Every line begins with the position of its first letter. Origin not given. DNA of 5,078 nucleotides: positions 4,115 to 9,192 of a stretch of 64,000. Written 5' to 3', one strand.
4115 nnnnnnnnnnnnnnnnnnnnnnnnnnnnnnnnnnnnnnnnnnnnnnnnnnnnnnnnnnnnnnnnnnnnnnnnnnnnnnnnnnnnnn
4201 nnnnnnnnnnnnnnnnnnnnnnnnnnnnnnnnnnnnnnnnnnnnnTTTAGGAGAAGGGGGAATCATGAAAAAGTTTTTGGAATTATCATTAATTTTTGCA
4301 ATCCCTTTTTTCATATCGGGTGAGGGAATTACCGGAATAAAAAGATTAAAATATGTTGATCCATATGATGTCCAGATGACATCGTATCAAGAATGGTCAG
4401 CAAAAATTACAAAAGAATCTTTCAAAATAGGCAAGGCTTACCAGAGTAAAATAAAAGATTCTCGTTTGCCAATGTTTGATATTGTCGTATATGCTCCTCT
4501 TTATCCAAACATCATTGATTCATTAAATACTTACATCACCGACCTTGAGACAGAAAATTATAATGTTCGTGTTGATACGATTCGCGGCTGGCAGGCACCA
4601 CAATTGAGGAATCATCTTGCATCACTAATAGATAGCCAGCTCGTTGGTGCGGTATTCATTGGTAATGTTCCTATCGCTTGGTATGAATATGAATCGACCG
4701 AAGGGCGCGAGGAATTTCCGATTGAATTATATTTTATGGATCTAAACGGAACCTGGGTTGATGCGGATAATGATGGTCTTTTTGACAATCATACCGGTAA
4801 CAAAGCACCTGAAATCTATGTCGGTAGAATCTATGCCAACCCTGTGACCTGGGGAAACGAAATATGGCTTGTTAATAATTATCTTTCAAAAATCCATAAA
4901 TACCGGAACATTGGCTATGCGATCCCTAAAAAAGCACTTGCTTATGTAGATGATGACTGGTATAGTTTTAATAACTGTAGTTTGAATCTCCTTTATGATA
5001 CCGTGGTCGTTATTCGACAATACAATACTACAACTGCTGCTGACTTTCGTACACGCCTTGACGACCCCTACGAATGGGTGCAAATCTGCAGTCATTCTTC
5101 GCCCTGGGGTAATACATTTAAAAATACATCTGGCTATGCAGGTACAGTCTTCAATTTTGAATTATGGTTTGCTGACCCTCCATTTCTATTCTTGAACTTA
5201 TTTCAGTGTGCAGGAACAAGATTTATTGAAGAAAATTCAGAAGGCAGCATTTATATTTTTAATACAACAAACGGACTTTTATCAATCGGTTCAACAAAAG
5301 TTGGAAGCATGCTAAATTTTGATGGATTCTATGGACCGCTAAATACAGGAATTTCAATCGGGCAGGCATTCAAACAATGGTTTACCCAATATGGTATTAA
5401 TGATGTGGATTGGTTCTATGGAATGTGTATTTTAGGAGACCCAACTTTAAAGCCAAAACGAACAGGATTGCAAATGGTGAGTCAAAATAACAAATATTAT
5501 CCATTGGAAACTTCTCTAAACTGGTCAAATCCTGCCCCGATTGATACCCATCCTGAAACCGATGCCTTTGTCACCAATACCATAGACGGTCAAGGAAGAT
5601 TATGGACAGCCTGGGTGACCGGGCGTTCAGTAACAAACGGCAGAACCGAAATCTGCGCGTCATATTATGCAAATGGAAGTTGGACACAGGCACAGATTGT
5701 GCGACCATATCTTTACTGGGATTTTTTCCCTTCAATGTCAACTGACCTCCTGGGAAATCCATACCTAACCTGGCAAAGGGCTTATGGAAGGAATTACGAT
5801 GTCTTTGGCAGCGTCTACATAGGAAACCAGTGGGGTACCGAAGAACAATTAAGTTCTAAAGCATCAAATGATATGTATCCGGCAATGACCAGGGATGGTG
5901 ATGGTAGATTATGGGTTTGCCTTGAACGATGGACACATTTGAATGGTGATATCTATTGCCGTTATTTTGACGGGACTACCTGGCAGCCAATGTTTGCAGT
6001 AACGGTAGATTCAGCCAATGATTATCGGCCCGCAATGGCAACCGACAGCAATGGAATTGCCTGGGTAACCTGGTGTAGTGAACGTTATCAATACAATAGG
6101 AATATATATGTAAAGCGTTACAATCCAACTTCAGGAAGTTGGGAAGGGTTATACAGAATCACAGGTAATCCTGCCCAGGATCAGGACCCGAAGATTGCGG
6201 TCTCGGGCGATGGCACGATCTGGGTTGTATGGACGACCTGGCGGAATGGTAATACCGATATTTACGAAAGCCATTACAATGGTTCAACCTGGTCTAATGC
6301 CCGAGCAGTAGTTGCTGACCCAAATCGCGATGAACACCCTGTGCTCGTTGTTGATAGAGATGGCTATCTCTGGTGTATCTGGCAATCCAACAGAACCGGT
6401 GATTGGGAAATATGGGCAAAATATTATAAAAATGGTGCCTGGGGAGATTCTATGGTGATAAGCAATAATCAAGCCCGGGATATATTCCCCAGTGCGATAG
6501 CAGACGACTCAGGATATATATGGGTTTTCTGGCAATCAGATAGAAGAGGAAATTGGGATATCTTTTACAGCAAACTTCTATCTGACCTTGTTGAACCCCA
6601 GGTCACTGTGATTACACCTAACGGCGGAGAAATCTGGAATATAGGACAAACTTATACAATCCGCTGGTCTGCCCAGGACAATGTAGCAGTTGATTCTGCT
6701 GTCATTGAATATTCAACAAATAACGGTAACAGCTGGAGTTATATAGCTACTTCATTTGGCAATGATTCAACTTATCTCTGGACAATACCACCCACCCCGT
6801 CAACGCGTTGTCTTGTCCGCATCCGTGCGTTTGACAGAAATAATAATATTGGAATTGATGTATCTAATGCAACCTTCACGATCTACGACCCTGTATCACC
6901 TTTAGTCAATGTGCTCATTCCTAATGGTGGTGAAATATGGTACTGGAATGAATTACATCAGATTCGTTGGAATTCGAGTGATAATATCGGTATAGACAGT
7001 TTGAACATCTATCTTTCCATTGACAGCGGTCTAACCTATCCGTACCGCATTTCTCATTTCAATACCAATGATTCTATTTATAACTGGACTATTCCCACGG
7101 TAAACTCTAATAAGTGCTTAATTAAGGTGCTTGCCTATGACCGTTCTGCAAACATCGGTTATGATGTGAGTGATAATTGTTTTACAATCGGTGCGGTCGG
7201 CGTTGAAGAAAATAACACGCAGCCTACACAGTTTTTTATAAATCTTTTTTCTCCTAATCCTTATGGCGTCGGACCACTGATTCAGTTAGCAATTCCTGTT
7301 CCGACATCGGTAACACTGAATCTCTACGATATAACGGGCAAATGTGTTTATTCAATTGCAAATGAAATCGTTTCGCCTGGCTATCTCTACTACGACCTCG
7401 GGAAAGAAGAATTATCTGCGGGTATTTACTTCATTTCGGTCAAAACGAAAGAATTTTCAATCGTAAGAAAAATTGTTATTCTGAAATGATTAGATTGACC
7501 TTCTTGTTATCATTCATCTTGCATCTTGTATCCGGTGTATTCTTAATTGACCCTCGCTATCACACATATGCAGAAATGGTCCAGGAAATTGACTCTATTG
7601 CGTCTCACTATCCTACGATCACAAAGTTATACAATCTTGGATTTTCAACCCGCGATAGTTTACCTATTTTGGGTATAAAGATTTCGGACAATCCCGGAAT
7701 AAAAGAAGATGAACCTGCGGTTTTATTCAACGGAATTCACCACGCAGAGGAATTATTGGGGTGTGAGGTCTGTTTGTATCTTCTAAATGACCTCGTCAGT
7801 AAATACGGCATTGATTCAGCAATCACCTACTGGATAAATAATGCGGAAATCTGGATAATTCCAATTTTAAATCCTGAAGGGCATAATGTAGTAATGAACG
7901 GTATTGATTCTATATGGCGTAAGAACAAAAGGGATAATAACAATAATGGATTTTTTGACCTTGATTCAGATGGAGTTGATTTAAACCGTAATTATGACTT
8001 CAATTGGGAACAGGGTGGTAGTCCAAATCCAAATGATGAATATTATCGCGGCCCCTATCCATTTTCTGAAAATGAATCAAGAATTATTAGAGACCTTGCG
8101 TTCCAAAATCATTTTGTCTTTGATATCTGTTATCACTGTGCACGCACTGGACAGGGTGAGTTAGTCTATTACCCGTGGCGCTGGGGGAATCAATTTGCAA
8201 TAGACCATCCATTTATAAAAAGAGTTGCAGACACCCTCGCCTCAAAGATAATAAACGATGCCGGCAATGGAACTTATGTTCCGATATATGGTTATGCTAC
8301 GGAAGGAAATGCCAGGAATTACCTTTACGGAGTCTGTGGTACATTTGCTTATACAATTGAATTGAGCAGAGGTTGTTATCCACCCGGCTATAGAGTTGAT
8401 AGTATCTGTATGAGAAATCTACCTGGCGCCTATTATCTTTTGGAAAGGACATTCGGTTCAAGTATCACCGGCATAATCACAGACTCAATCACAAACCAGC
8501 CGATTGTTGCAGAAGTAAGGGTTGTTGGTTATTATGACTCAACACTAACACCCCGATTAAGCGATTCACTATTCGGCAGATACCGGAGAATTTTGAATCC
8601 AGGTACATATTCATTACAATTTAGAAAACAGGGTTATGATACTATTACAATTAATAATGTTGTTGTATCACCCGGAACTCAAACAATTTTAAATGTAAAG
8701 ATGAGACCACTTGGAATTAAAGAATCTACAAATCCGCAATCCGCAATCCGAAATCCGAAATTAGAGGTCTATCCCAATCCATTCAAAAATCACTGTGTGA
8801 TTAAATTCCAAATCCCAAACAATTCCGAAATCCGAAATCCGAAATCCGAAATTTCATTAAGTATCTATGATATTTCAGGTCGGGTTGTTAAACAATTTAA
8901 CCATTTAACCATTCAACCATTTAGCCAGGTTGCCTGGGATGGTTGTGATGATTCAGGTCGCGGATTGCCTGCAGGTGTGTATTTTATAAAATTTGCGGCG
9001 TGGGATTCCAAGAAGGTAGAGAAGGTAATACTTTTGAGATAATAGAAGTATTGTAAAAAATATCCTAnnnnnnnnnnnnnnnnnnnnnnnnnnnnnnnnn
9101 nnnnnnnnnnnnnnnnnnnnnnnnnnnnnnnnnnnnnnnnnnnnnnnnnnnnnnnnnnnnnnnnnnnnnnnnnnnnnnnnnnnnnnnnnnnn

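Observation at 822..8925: Three unrelated T9SS cargo genes share a near-identical C-terminal sorting-domain cassette built from heptanucleotide tandem repeats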

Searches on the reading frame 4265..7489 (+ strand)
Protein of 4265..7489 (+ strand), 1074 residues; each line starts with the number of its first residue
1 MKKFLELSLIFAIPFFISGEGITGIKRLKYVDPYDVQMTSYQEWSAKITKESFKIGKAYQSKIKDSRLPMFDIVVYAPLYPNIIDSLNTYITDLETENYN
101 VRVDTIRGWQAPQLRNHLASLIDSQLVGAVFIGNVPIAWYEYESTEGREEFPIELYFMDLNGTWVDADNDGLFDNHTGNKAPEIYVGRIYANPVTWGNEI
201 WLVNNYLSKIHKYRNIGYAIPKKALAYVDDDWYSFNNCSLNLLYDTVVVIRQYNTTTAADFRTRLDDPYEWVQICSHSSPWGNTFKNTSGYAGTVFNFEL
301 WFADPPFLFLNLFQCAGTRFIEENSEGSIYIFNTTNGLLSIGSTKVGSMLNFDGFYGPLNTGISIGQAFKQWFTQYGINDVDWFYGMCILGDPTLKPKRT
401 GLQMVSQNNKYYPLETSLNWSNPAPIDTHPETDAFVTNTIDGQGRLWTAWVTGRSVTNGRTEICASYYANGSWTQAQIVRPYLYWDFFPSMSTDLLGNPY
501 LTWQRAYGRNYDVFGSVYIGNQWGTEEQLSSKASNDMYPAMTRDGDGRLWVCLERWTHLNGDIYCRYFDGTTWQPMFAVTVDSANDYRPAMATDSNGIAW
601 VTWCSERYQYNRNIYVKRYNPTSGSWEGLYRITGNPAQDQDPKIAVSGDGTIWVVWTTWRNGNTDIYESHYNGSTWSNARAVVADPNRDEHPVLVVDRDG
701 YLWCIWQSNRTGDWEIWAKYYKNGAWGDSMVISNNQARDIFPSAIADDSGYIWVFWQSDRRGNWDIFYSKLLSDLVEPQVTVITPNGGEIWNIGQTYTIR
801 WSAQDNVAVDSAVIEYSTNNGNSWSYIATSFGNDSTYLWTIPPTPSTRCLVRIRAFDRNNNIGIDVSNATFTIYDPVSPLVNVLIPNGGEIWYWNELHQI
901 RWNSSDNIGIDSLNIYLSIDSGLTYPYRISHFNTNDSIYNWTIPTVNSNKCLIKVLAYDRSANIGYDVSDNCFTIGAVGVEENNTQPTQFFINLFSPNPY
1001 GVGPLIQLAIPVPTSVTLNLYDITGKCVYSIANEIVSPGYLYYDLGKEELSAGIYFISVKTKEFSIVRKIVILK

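Call 8: search_protein_families(library=pfam, proteins=[window:4265-7489:+], max_evalue=0.01)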
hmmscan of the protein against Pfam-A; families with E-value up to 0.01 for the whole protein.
window:4265-7489:+ (1074 aa): 4 families
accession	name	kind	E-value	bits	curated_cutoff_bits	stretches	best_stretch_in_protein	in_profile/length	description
PF17957.7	Big_7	-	1.2e-05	26.3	24.1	1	778-842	1-59/70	Bacterial Ig domain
PF18962.6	Por_Secre_tail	-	3.1e-05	24.6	27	1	1012-1072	18-75/75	Secretion system C-terminal sorting domain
PF07494.17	Reg_prop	-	6.9e-05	23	20.4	0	534-552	4-21/24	Two component regulator propeller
PF10342.15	Kre9_KNH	-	0.00035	21.7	24.6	1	784-846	1-66/94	Kre9/KNH-like N-terminal Ig-like domain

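Call 59: search_protein_families(library=ncbifam, proteins=[window:4265-7489:+], max_evalue=0.001)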
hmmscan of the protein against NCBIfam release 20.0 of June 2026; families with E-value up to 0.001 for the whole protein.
window:4265-7489:+ (1074 aa): 1 family
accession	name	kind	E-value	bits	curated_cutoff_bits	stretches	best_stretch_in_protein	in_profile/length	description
TIGR04183.1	Por_Secre_tail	domain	2.2e-07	30.8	23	1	996-1072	2-71/72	T9SS type A sorting domain-containing protein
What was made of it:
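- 4265..7489 (+): Intervening 1074-aa cargo gene. Its CTD (7196-7486) is divergent and has no arrays. TIGR04183 30.8 bits (call 59).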

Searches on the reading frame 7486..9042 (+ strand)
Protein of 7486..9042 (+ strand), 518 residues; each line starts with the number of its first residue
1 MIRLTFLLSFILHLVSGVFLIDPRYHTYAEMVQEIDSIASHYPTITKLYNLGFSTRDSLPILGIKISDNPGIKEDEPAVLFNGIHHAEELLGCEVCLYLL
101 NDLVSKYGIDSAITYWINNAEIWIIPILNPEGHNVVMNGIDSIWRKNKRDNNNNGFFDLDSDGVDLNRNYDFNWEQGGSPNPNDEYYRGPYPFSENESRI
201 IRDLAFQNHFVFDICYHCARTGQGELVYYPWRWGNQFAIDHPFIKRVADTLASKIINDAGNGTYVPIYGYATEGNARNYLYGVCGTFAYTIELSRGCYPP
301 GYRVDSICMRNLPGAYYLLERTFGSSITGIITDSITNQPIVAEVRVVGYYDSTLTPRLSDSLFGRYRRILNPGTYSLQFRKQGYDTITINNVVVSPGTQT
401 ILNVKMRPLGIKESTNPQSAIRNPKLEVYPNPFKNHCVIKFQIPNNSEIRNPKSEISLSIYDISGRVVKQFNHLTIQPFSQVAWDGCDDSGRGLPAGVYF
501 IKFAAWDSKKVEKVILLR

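Call 8: search_protein_families(library=pfam, proteins=[window:7486-9042:+], max_evalue=0.01)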
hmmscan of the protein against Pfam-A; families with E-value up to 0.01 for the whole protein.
window:7486-9042:+ (518 aa): 5 families
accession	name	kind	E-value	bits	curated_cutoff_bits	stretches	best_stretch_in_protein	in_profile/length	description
PF00246.29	Peptidase_M14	-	5.5e-46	157.9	21.6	1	31-300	1-272/286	Zinc carboxypeptidase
PF13620.12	CarboxypepD_reg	-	3.9e-10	40.4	32.3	1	326-406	1-81/82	Carboxypeptidase regulatory-like domain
PF13860.13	FlgD_ig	-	5.1e-08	33.2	27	1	451-507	20-77/79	FlgD Ig-like domain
PF18962.6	Por_Secre_tail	-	3.3e-07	30.9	27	1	428-515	1-74/75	Secretion system C-terminal sorting domain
PF13585.12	CHU_C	-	0.0011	19.5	27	1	442-505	19-72/86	CHU_C Type IX secretion signal domain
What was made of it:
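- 7486..9042 (+): M14 carboxypeptidase cargo gene (518 aa). PF00246 158 bits, CarboxypepD_reg and Por_Secre_tail (call 8).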

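Call 10: find_encoding_contigs(protein=window:7486-9042:+, flank=10000, max_places=10)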
Protein window:7486-9042:+ (518 aa): no gene with exactly this product is on record in the collection.

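Call 59: search_protein_families(library=ncbifam, proteins=[window:7486-9042:+], max_evalue=0.001)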
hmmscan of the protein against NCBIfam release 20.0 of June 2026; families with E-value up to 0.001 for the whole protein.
window:7486-9042:+ (518 aa): 6 families
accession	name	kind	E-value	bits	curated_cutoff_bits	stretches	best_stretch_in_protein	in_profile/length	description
TIGR04183.1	Por_Secre_tail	domain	2.9e-09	36.8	23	1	428-515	1-70/72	T9SS type A sorting domain-containing protein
NF033707.1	T9SS_sortase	equivalog_domain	3.2e-09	35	420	1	420-506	993-1078/1095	type IX secretion system sortase PorU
NF005176.1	PRK06655.1-1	equivalog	6.7e-05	22.9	230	1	446-510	89-155/197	flagellar hook assembly protein FlgD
NF038113.1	T9SSA_dep_M36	equivalog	0.00014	20.2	885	1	420-516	787-868/869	T9SS-dependent M36 family metallopeptidase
NF053608.1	Lsa66_OmpA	equivalog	0.00019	20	700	1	461-514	184-237/581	fibronectin-binding adhesin Lsa66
NF052228.1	T9SS_PorZ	equivalog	0.00068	18.2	260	1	419-514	668-753/757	type IX secretion system anionic LPS delivery protein PorZ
